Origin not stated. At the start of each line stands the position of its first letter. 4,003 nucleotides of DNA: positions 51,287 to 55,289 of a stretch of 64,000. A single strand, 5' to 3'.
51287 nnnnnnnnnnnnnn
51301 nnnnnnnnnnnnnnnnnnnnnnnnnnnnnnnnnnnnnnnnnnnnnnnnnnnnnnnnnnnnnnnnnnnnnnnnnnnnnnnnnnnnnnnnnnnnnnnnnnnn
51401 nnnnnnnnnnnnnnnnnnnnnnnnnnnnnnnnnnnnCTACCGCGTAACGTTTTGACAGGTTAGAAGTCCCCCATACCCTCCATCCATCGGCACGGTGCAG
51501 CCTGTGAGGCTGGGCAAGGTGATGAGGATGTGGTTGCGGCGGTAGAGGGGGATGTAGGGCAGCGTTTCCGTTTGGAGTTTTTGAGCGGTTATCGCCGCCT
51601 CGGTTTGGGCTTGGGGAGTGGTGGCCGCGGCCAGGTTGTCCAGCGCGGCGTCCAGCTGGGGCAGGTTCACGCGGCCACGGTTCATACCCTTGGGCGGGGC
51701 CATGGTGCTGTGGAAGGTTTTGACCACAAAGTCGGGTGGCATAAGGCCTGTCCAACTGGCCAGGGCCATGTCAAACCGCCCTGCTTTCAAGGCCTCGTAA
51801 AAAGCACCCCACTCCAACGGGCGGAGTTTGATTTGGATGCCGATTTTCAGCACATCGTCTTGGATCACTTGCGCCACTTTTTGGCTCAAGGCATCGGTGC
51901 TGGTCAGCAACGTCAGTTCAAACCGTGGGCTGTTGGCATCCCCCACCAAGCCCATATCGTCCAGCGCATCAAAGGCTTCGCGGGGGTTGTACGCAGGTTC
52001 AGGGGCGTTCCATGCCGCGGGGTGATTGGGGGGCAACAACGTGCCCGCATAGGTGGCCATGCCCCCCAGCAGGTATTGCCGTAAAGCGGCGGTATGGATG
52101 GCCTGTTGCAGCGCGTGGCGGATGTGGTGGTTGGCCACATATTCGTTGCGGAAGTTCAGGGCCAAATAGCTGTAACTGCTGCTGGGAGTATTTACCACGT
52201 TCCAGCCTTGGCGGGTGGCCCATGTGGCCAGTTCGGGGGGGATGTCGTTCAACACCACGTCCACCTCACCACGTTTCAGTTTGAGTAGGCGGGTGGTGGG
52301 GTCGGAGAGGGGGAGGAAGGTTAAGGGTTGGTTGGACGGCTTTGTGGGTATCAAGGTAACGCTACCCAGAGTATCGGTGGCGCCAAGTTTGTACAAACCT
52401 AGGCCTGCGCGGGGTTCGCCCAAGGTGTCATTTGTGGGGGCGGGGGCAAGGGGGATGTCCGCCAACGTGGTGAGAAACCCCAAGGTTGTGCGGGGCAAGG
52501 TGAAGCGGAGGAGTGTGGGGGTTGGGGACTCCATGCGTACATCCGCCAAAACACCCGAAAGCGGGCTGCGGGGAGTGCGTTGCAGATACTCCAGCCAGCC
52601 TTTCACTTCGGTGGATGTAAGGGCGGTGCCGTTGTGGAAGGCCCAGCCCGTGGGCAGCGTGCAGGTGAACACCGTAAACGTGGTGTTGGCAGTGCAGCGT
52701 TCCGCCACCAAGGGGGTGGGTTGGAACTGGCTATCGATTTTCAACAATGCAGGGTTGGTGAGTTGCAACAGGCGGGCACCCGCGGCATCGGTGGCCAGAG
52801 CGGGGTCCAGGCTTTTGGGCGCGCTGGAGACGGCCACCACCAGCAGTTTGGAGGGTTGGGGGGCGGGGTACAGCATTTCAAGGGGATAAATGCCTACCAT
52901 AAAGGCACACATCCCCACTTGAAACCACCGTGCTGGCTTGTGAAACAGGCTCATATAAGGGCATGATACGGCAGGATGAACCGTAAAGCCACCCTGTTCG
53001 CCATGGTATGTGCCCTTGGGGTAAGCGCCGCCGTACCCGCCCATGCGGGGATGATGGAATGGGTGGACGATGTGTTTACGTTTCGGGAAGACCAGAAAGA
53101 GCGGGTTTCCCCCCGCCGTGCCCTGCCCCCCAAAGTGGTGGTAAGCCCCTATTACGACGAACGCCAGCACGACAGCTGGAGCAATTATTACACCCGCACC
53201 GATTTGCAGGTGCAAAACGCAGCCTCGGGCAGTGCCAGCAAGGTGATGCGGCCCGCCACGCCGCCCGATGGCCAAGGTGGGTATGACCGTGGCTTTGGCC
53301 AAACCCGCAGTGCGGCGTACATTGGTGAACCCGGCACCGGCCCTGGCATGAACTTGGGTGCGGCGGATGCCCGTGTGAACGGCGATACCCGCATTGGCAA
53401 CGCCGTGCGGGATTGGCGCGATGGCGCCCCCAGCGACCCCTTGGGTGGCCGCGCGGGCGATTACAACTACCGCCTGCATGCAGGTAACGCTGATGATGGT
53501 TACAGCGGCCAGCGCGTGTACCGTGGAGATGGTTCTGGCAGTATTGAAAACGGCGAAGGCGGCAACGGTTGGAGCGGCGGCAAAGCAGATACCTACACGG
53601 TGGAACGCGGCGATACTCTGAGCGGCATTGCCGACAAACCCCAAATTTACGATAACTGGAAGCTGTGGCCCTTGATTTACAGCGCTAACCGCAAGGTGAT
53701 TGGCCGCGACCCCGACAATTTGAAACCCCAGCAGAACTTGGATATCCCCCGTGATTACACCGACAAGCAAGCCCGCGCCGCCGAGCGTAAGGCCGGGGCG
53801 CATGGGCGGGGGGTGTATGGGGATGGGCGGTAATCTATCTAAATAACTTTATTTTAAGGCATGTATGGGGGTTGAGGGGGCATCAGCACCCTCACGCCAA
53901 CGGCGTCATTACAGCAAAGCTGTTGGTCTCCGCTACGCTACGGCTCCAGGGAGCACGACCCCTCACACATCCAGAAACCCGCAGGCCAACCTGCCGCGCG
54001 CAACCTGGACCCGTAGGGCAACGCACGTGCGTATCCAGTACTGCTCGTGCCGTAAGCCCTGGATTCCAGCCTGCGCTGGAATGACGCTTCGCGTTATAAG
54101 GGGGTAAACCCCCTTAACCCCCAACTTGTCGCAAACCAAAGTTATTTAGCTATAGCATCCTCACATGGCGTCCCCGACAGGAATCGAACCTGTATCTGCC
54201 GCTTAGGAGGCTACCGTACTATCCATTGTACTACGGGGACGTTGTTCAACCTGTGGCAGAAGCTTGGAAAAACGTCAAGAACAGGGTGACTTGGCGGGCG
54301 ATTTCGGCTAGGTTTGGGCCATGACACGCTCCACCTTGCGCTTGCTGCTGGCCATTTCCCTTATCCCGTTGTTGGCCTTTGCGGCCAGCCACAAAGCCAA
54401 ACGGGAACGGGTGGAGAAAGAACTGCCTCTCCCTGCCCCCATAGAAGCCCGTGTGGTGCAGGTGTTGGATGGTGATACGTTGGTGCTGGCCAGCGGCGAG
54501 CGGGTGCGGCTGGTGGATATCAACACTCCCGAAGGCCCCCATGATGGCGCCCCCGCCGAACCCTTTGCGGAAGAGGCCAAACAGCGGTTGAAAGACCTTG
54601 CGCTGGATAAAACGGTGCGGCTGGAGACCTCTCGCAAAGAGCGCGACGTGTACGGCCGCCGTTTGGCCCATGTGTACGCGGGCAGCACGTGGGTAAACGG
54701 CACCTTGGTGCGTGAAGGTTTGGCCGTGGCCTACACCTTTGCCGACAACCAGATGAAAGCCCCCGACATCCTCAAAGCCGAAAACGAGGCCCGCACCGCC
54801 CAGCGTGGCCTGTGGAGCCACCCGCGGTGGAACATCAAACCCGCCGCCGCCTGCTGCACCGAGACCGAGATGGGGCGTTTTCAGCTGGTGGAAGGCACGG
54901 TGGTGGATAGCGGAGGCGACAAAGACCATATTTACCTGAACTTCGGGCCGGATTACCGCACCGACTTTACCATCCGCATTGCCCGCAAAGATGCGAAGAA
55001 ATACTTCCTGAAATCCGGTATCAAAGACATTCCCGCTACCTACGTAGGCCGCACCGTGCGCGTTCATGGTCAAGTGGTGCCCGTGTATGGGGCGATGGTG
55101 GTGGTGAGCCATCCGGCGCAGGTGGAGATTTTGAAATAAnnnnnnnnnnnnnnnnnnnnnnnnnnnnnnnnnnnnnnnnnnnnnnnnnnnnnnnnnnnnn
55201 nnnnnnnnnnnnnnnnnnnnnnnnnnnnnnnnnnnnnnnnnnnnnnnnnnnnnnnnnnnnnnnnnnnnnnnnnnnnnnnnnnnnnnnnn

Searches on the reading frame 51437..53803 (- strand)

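Call 9: search_protein_families(library=pfam, proteins=[window:51437-53803:-], max_evalue=0.01)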
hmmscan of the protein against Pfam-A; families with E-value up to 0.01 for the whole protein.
window:51437-53803:- (788 aa): 2 families
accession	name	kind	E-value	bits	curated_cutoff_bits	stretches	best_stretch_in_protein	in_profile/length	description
PF00496.27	SBP_bac_5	-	8.5e-47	160.5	32.4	1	362-691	2-353/368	Bacterial extracellular solute-binding proteins, family 5 Middle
PF00497.25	SBP_bac_3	-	0.0031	17.7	26.4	0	653-685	35-67/132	Bacterial extracellular solute-binding proteins, family 3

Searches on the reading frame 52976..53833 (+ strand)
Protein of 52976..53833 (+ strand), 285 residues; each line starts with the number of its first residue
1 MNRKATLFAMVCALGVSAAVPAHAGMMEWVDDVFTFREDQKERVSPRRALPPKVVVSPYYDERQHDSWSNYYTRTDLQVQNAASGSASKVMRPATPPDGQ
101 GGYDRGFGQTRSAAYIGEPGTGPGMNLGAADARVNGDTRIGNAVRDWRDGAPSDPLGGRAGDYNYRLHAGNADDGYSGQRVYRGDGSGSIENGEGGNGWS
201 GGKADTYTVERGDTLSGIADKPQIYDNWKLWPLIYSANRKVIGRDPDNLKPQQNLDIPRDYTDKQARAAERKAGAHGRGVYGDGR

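Call 9: search_protein_families(library=pfam, proteins=[window:52976-53833:+], max_evalue=0.01)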
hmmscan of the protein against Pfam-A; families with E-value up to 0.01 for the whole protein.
window:52976-53833:+ (285 aa): 1 family
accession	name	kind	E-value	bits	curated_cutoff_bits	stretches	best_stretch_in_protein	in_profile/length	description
PF01476.26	LysM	-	0.0011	19.3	20.9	1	207-257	1-42/43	LysM domain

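Call 82: find_encoding_contigs(protein=window:52976-53833:+, flank=3000, max_places=8)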
Protein window:52976-53833:+ (285 aa): no gene with exactly this product is on record in the collection.

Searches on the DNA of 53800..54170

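Call 43: search_rna_families(source=window, start=53800, end=54170, threshold=evalue, max_evalue=5)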
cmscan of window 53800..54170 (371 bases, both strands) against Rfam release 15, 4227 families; matches with E-value up to 5: 2.
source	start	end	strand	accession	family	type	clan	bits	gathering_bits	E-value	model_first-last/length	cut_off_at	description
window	53852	53902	-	RF00709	mir-455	Gene; miRNA;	-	13.2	70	4.2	1-84/84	no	mir-455 microRNA precursor family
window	53864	53993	-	RF01745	manA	Cis-reg;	-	11.1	55.2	1.8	1-192/192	no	manA RNA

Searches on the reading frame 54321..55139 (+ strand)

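Call 18: search_protein_families(library=pfam, proteins=[window:54321-55139:+], max_evalue=0.001)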
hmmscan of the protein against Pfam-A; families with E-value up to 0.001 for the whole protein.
window:54321-55139:+ (272 aa): 1 family
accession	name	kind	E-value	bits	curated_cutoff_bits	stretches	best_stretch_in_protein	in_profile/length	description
PF00565.23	SNase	-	2e-25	89.7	21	1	61-166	1-106/107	Staphylococcal nuclease homologue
